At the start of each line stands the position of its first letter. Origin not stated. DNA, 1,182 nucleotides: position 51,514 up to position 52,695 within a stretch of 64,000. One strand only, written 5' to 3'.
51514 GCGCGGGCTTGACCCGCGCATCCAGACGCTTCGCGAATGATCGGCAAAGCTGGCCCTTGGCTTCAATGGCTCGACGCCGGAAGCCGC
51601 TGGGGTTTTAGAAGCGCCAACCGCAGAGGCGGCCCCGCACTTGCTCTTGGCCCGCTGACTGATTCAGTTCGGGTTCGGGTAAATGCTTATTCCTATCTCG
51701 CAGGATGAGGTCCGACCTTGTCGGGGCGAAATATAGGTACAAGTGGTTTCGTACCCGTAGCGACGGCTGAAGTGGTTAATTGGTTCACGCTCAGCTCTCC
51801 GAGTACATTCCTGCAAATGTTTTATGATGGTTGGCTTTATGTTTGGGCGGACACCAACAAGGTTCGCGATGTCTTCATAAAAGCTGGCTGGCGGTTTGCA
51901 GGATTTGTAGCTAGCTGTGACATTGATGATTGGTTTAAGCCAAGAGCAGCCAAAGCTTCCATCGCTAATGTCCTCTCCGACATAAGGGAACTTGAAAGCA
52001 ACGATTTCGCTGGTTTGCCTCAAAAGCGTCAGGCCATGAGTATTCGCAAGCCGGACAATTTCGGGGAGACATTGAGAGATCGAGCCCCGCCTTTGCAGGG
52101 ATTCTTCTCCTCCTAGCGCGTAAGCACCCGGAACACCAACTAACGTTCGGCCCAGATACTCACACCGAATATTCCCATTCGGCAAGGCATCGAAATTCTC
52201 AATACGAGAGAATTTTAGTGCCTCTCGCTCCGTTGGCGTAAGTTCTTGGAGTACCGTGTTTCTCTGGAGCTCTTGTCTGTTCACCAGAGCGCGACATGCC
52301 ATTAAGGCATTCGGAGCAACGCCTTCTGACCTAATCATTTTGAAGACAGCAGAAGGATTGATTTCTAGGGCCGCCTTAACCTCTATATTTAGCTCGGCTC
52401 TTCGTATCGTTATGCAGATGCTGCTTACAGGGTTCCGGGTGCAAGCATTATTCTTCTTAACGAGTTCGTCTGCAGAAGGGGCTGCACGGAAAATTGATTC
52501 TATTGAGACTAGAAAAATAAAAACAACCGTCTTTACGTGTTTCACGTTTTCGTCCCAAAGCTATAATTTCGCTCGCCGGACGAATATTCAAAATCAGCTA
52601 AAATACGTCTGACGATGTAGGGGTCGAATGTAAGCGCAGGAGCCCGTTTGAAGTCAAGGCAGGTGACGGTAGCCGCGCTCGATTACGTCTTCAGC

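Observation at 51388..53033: AT-rich islet flanked by an imperfect direct duplication of the hisG-3'/GH3-5' junction, including an in-frame xenolog-like hisG relic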

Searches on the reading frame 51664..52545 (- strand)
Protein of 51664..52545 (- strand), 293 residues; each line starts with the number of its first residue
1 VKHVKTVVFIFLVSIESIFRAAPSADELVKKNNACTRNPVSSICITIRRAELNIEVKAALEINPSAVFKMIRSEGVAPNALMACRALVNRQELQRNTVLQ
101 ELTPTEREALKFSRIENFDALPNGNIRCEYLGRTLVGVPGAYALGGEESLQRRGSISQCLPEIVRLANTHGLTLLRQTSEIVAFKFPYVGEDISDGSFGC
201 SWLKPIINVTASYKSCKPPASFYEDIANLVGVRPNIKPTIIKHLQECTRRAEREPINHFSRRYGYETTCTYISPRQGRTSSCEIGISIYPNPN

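Call 9: search_protein_families(library=pfam, proteins=[window:51664-52545:-], max_evalue=0.01)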
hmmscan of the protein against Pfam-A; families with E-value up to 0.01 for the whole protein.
window:51664-52545:- (293 aa): 0 families

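Call 10: find_homologous_proteins(query=window:51664-52545:-)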
Query window:51664-52545:- (293 aa): 2 proteins with E <= 0.001 among 1226 candidates.
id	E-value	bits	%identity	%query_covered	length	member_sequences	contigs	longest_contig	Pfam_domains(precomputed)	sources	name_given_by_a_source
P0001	5.1e-193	657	100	100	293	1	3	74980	-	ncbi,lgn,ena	-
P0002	2.6e-101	357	54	97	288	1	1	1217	-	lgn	-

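Call 11: search_protein_families(library=ncbifam, proteins=[window:51664-52545:-], max_evalue=0.01)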
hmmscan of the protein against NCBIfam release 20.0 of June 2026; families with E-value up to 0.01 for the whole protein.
window:51664-52545:- (293 aa): 0 families

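Call 12: find_encoding_contigs(protein=P0001, flank=10000)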
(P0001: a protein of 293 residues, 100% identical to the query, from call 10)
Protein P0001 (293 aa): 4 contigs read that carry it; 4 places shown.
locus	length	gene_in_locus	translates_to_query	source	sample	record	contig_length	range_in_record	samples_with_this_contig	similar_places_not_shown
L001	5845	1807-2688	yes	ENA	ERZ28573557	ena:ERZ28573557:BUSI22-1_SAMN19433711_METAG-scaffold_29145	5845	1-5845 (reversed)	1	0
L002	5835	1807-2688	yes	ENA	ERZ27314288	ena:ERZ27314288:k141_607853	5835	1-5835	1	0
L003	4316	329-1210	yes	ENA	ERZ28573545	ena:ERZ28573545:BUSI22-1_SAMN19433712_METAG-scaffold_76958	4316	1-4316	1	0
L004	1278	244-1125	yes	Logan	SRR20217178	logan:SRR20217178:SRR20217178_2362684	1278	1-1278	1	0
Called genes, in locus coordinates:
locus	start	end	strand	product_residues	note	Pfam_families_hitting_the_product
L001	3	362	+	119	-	?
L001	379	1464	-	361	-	PF00933:Glyco_hydro_3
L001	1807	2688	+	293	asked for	-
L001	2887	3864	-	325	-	PF01634:HisG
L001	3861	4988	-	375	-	PF13393:tRNA-synt_His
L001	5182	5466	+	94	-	PF07345:ATPaseInh_sub_z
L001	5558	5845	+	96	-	?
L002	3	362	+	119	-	?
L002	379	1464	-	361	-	PF00933:Glyco_hydro_3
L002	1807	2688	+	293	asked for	-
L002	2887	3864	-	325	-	PF01634:HisG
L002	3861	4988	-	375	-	PF13393:tRNA-synt_His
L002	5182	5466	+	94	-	PF07345:ATPaseInh_sub_z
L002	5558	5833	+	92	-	?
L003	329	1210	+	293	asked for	-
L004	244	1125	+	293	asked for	-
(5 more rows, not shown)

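Call 13: find_encoding_contigs(protein=P0002, flank=10000)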
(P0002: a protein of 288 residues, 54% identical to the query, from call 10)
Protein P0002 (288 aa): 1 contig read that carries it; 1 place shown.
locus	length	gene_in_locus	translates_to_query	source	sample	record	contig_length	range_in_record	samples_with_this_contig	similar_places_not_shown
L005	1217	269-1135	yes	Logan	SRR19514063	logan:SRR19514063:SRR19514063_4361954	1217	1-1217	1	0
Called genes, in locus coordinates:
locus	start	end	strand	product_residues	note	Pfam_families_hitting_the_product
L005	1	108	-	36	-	?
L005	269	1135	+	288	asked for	-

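Call 38: search_protein_representatives(alignment_id=A4)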
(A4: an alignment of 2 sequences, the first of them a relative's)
Query: 2 sequences, 293 profile positions. Proteins with E-value up to 0.001 (for the whole library): 6; up to 1e-10: 3; up to 1e-30: 1. The best 6 are listed.
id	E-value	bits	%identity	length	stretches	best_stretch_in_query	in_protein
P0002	1.1e-175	599.0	-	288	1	7-293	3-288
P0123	3.6e-27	111.4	-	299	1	5-290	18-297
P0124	3.4e-14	68.8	-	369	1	29-267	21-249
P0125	4.9e-10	55.2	-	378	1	33-180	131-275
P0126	4.1e-04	35.7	-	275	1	30-271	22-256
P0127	8.4e-04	34.7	-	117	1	190-272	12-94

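Call 46: find_encoding_contigs(protein=P0123, flank=5000, max_places=4)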
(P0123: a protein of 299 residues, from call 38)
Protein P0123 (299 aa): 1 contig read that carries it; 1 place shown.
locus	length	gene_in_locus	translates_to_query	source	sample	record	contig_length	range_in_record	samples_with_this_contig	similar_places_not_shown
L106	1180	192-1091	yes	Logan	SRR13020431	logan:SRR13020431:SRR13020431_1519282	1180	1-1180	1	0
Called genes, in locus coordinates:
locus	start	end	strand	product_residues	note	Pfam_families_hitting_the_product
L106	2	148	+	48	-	?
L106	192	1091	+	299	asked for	-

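Call 57: find_related_loci(query=A4, collection=metagenome_contigs, flank=4000)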
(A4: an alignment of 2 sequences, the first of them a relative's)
Query A4 (293 aa) in metagenome_contigs; peptide patterns used: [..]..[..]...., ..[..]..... (x = any residue, [..] = any of these).
273 stretches matched a pattern, but none encodes a relative of the query by tblastn (E <= 1e-3).

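Call 65: predict_structure(alignment_id=A4)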
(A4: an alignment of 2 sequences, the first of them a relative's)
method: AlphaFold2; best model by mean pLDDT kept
length: 293 residues; sequences in the alignment: 2
mean_pLDDT: 54.2   pTM: 0.47
mean pLDDT of the five models: 54.2, 52.8, 52.0, 48.9, 48.1
residues with pLDDT >= 90: 0; 70-90: 52; 50-70: 127; < 50: 114
segments of 3 or more residues with pLDDT < 50: 1-61, 72-80, 130-133, 138-154, 189-193, 202-205, 275-278, 290-293
pLDDT, mean of each block of 10 residues (from residue 1): 32 30 30 37 43 44 54 45 55 50 61 57 57 48 37 51 73 64 59 54 53 74 79 79 81 59 59 53 62 37
secondary structure, 60 per line:
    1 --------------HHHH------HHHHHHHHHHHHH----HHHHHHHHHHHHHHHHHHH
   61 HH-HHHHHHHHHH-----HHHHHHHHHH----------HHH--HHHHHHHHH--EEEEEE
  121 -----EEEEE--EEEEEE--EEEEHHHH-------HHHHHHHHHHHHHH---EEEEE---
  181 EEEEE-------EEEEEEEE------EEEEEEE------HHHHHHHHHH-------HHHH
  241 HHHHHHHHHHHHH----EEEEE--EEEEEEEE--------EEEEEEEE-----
elements in order: H15-18 H25-37 H42-62 H64-73 H79-88 H104-112 E115-120 E126-130 E133-138 E141-144 H145-148 H156-169 E173-177 E181-185 E193-200 E207-213 H220-229 H237-253 E258-262 E265-272 E281-288

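Call 68: search_protein_families(library=phrogs, proteins=[P0001, P0002, P0123], max_evalue=0.01)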
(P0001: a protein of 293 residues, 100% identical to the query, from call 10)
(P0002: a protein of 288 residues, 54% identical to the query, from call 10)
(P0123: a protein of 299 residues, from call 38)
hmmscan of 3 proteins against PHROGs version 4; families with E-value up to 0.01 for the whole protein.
P0001 (293 aa): 0 families

P0002 (288 aa): 0 families

P0123 (299 aa): 0 families

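Call 69: search_protein_families(library=padloc, proteins=[P0001, P0002, P0123], max_evalue=0.01)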
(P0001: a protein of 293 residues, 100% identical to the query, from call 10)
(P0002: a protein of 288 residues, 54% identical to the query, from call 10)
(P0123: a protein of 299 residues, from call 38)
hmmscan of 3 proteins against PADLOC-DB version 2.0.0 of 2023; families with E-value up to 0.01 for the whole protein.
P0001 (293 aa): 0 families

P0002 (288 aa): 0 families

P0123 (299 aa): 0 families

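Call 70: search_solved_structures(query=A4, max_evalue=1)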
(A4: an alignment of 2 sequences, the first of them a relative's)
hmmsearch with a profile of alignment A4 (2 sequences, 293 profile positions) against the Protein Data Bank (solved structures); distinct sequences matched with E-value up to 1: 0.

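Call 71: search_dna_similar(query=P0001, collection=plasmids, mode=protein, max_evalue=0.001)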
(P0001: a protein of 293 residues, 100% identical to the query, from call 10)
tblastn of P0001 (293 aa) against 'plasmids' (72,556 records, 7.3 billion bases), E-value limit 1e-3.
No match.

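Call 72: search_dna_similar(query=P0001, collection=phages, mode=protein, max_evalue=0.001)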
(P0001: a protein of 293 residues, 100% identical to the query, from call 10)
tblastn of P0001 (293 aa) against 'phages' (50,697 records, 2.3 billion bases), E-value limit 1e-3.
No match.

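Call 73: find_related_loci(query=A4, collection=viral_contigs, flank=4000)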
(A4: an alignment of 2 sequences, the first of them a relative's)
Query A4 (293 aa) in viral_contigs; peptide patterns used: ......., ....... (x = any residue, [..] = any of these).
38 stretches matched a pattern, but none encodes a relative of the query by tblastn (E <= 1e-3).
